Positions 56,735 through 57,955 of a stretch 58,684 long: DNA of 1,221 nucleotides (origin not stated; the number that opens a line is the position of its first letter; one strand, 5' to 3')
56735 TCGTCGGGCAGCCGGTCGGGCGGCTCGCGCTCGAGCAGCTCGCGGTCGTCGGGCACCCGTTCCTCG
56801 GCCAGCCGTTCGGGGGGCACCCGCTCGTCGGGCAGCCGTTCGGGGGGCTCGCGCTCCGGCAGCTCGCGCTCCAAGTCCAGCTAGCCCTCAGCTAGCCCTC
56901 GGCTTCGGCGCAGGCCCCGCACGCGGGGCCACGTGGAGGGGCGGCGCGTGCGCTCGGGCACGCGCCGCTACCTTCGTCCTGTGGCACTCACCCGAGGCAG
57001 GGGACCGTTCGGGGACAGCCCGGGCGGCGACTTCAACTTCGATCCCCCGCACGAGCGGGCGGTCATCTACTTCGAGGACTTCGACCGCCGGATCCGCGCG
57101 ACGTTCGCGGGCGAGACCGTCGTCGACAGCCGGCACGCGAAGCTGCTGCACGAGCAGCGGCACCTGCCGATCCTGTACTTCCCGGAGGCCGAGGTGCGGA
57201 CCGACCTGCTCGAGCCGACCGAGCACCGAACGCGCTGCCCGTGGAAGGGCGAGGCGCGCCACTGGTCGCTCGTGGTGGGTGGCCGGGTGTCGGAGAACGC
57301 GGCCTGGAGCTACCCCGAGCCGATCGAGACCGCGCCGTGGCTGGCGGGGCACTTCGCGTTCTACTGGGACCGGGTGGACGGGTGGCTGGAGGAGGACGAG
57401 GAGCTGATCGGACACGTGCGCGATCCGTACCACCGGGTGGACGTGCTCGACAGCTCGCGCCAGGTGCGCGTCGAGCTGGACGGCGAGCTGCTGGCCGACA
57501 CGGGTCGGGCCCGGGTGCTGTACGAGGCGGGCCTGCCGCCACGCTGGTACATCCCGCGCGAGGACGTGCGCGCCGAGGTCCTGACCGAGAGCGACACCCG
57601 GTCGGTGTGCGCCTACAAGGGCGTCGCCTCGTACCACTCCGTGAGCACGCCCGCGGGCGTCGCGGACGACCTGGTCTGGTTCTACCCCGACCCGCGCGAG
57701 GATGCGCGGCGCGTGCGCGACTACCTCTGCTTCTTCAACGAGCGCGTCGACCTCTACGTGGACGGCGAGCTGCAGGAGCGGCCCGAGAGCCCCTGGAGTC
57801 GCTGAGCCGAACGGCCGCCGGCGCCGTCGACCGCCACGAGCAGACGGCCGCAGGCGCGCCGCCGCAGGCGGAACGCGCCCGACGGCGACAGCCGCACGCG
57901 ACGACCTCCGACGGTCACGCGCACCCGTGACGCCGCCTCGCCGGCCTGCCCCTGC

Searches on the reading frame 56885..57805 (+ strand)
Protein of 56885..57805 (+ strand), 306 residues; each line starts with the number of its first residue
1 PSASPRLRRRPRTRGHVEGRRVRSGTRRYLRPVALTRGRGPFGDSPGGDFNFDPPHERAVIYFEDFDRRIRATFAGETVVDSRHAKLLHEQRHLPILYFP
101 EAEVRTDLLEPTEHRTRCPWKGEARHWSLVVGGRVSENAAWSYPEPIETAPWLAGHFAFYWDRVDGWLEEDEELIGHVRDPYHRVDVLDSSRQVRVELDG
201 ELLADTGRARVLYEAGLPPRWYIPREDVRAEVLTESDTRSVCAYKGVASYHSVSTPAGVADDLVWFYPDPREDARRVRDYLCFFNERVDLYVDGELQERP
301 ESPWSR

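Call 58: search_protein_families(library=pfam, proteins=[window:56885-57805:+], max_evalue=0.00001)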
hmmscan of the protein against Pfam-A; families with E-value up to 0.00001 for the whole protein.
window:56885-57805:+ (306 aa): 1 family
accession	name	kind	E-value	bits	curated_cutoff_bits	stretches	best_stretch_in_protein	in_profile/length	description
PF04248.19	NTP_transf_9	-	1.2e-63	211.3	22.1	2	70-162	1-93/93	Domain of unknown function (DUF427)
